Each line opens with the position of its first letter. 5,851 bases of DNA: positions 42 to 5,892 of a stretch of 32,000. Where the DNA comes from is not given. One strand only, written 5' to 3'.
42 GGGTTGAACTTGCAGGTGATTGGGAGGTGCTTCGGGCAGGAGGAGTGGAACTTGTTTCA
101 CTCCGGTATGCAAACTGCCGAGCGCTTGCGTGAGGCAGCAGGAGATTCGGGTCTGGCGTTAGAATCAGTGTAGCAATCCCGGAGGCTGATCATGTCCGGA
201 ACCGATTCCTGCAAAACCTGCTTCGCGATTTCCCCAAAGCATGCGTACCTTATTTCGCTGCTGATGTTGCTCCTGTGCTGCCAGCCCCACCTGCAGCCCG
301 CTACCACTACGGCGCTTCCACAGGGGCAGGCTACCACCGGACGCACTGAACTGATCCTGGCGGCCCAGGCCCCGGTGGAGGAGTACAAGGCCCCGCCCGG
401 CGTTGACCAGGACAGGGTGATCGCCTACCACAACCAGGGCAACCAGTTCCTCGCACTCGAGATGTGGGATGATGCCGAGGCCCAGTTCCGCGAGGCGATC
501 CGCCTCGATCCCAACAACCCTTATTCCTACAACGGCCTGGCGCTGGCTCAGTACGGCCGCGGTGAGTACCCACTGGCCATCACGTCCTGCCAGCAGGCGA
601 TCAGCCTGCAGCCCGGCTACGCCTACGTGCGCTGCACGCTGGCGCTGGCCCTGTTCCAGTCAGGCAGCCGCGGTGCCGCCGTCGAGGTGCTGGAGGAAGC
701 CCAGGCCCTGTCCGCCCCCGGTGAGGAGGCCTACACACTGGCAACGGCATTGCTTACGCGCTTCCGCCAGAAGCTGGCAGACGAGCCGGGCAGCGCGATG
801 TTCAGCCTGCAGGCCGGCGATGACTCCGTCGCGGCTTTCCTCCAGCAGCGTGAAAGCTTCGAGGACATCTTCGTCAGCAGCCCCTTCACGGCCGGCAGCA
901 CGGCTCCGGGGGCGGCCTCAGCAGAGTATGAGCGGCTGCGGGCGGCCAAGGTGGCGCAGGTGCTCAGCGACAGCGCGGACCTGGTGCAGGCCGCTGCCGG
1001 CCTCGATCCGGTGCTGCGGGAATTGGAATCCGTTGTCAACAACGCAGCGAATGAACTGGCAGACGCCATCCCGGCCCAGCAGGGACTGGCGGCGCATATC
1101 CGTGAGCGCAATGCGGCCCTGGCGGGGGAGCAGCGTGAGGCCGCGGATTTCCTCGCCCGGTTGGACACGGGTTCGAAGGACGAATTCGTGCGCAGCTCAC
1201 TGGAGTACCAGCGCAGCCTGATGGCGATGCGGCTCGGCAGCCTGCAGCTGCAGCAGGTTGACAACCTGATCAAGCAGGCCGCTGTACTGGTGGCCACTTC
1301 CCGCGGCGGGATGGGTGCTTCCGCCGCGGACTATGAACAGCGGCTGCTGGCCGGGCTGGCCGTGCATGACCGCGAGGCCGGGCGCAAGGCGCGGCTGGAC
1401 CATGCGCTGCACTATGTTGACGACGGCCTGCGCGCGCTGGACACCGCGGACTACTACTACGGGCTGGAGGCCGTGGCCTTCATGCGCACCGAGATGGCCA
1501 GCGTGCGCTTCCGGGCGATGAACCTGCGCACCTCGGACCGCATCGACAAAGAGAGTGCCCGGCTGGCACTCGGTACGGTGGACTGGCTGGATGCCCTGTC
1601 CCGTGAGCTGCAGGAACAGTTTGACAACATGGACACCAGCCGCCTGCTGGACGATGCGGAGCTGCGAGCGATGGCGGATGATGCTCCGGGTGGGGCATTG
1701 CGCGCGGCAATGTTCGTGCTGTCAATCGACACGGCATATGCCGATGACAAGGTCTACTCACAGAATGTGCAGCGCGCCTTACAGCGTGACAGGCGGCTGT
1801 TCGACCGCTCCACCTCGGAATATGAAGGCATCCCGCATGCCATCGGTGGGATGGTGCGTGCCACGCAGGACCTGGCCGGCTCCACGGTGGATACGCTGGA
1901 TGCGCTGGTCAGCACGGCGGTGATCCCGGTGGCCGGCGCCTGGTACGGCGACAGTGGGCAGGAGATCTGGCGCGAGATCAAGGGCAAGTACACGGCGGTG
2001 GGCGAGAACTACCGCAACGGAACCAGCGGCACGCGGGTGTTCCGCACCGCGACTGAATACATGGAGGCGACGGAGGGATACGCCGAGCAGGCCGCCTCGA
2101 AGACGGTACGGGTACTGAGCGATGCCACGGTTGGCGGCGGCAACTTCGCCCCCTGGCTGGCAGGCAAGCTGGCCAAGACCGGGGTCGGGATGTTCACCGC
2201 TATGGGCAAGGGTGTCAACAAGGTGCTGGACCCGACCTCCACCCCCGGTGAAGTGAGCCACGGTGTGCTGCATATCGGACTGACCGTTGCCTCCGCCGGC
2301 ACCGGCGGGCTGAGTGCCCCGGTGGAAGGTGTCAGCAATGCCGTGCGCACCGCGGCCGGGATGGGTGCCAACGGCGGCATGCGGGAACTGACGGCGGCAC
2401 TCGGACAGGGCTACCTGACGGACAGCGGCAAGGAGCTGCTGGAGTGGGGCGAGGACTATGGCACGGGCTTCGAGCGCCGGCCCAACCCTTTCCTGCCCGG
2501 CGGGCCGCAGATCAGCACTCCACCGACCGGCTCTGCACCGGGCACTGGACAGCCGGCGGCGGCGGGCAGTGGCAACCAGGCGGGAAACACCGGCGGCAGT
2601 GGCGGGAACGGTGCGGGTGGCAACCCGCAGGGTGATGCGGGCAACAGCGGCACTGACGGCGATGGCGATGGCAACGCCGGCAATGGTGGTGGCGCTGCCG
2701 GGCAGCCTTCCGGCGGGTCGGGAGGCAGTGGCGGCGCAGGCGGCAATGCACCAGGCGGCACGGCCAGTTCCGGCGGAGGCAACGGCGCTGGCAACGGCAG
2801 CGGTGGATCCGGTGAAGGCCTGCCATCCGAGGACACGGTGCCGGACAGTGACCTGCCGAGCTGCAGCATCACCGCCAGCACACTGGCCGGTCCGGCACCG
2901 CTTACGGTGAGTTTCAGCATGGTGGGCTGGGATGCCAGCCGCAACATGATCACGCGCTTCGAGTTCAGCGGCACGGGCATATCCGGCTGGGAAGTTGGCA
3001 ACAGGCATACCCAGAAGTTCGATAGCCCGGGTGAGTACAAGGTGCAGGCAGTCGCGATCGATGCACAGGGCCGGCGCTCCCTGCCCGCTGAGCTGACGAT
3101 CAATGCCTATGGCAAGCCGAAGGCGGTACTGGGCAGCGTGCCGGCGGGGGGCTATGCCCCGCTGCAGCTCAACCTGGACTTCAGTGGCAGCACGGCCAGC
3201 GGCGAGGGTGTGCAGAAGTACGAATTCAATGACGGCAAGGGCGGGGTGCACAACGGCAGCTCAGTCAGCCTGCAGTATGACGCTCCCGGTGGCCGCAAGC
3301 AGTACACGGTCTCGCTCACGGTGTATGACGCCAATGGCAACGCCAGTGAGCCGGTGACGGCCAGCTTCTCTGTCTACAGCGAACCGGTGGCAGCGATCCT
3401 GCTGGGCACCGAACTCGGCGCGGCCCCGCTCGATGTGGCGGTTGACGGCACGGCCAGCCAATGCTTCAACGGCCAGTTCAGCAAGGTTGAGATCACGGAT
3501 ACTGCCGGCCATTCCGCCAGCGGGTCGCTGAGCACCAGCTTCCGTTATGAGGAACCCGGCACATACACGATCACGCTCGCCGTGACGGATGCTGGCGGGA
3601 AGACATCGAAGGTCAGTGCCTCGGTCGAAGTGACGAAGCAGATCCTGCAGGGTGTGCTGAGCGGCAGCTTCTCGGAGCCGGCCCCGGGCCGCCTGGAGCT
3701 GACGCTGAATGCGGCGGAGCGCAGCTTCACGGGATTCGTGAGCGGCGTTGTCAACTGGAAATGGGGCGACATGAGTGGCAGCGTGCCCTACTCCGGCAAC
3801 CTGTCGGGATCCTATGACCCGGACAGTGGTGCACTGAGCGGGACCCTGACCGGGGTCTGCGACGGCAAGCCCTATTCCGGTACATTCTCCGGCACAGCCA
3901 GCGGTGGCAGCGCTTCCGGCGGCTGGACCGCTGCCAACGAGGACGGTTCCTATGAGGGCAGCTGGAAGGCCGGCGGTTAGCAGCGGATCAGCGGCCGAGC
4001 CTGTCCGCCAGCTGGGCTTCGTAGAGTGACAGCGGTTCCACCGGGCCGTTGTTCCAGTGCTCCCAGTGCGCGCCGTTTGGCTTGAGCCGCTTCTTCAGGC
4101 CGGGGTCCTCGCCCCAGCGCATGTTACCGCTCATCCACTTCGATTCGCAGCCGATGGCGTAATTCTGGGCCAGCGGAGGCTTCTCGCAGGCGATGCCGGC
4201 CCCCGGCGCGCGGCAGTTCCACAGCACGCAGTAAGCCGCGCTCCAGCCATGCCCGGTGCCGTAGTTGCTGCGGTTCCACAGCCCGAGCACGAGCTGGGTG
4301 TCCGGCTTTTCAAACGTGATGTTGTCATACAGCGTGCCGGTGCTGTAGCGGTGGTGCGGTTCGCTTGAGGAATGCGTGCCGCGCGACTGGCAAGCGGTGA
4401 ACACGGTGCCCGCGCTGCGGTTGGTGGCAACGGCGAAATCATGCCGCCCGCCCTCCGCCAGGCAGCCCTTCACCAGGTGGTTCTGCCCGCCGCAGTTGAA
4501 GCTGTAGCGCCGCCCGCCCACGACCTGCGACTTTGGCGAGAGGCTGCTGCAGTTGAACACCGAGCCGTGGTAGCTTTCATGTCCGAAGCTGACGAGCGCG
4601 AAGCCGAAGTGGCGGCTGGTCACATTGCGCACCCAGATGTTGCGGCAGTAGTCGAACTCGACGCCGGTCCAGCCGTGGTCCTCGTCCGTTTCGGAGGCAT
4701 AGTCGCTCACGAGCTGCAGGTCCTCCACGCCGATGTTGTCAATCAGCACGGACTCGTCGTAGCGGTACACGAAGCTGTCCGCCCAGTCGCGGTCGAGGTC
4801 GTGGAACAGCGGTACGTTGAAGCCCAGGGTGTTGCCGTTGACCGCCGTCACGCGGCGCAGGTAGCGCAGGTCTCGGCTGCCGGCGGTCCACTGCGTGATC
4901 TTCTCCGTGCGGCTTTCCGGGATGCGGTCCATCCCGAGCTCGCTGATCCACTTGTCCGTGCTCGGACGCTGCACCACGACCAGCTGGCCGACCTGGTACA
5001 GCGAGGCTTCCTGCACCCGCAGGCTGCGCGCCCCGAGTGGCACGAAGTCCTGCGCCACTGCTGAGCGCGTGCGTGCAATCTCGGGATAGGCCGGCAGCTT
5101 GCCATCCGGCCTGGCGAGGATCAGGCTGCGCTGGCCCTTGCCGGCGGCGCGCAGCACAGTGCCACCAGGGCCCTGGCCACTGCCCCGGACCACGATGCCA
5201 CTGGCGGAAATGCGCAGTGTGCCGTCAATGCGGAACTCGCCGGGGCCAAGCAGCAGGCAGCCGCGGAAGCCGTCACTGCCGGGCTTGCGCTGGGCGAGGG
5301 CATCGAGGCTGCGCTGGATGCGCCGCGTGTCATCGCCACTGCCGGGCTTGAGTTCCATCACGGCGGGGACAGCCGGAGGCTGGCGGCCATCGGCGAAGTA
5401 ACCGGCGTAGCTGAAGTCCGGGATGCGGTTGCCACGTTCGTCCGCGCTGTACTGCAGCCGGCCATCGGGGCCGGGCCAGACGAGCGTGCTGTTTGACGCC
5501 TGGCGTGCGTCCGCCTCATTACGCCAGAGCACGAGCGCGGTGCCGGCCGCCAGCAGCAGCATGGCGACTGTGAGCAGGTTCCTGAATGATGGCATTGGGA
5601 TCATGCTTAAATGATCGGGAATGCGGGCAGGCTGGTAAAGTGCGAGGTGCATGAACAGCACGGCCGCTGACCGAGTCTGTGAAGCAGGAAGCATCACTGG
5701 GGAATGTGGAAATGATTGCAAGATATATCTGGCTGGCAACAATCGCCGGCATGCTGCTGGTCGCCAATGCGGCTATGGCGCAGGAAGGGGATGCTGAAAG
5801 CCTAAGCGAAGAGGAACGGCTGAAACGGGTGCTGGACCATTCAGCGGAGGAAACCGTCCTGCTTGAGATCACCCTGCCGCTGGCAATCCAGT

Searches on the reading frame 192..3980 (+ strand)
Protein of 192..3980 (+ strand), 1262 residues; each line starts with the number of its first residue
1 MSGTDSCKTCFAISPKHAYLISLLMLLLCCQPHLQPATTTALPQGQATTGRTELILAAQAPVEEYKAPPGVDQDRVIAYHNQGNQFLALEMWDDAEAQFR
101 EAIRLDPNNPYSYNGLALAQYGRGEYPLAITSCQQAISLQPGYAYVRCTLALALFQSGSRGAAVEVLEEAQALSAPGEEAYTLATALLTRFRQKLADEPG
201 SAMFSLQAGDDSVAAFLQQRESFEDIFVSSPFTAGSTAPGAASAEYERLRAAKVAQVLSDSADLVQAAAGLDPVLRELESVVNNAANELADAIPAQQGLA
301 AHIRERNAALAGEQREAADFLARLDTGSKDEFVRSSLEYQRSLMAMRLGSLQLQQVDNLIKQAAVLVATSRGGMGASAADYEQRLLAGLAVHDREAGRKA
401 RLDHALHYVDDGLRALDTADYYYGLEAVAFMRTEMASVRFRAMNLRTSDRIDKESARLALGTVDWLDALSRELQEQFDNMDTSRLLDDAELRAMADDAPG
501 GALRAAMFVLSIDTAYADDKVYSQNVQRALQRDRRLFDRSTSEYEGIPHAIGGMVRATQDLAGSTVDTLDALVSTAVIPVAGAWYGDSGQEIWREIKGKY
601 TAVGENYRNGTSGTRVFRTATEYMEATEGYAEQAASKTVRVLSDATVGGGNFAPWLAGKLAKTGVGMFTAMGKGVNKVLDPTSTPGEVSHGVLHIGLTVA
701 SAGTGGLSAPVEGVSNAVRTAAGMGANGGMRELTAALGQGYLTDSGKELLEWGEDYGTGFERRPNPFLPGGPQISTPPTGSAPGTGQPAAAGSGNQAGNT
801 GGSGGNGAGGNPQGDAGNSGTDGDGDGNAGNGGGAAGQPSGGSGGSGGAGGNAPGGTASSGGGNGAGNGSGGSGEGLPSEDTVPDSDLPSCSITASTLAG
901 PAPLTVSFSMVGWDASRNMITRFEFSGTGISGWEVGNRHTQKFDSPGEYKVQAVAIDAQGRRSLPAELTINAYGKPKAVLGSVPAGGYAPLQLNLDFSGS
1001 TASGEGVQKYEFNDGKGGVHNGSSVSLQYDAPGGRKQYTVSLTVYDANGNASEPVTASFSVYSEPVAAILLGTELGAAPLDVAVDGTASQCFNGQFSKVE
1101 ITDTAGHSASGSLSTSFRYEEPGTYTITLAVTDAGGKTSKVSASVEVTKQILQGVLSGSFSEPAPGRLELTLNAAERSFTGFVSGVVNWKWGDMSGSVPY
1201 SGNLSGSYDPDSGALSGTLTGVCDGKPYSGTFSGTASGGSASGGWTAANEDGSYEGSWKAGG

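Call 10: search_protein_families(library=pfam, proteins=[window:192-3980:+], max_evalue=0.001)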
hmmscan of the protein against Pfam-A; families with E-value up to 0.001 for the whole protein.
window:192-3980:+ (1262 aa): 12 families
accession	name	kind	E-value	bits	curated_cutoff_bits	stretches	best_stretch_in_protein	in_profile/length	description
PF18911.6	PKD_4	-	3.6e-15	56.2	27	2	1064-1148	3-84/85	PKD domain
PF00801.26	PKD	-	7.6e-14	51.9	23.5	0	986-1056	8-77/80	PKD domain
PF13414.12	TPR_11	-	7.1e-13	48.5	26.8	1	83-121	1-39/42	TPR repeat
PF00515.34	TPR_1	-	9.8e-13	47.8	27.8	2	77-109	2-34/34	Tetratricopeptide repeat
PF07719.23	TPR_2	-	4.1e-12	45.6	27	1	78-109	3-34/34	Tetratricopeptide repeat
PF13431.12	TPR_17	-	6.8e-08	32.6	24.4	1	99-130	2-33/34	Tetratricopeptide repeat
PF13432.12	TPR_16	-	1e-07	32.7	32.7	1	82-143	3-64/65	Tetratricopeptide repeat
PF18981.6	InlK_D3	-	3.9e-07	30.5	25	0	1104-1146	31-74/75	Internalin K domain (D3/D4)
PF13181.12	TPR_8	-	4.2e-05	23.8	25.7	0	78-109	3-34/34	Tetratricopeptide repeat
PF13424.12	TPR_12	-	7.8e-05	23.2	30.1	0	112-173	5-74/77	Tetratricopeptide repeat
PF14559.12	TPR_19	-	0.00022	21.9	25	0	123-185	4-66/68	Tetratricopeptide repeat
PF13428.12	TPR_14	-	0.0005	20.9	23.5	0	83-117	8-42/44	Tetratricopeptide repeat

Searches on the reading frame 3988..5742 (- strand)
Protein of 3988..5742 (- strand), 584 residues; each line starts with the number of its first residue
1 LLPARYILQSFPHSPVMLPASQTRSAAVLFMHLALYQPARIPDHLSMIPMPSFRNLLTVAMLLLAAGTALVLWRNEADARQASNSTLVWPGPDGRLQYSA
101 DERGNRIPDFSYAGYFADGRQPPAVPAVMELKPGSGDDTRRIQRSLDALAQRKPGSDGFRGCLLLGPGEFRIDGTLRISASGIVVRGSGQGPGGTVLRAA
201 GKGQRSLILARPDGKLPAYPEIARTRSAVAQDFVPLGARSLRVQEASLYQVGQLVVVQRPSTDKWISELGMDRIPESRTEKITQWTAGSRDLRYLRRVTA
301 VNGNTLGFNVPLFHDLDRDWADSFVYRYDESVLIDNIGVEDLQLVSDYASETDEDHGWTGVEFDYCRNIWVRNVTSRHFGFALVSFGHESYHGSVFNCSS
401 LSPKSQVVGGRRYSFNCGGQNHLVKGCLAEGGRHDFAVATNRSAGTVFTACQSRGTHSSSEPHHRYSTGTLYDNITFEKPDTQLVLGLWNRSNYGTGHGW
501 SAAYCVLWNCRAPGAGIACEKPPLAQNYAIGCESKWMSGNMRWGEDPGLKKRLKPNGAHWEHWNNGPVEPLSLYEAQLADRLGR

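Call 10: search_protein_families(library=pfam, proteins=[window:3988-5742:-], max_evalue=0.001)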
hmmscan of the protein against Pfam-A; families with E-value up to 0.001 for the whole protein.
window:3988-5742:- (584 aa): 0 families

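Call 29: search_protein_families(library=padloc, proteins=[window:3988-5742:-], max_evalue=0.1)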
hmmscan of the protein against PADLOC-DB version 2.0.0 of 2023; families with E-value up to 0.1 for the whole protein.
window:3988-5742:- (584 aa): 0 families

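Call 55: search_protein_families(library=ncbifam, proteins=[window:3988-5742:-], max_evalue=0.01)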
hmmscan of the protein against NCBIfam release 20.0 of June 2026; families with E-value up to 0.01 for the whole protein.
window:3988-5742:- (584 aa): 2 families
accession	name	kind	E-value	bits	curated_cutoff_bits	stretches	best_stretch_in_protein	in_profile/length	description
NF058554.1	BT_3328_fam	equivalog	2.1e-13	49.4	1100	1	175-378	412-622/840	BT3328 family hyaluronic acid endo-lyase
TIGR03805.1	beta_helix_1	subfamily_domain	0.00086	18.5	141.5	1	163-201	14-50/314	parallel beta-helix domain-containing protein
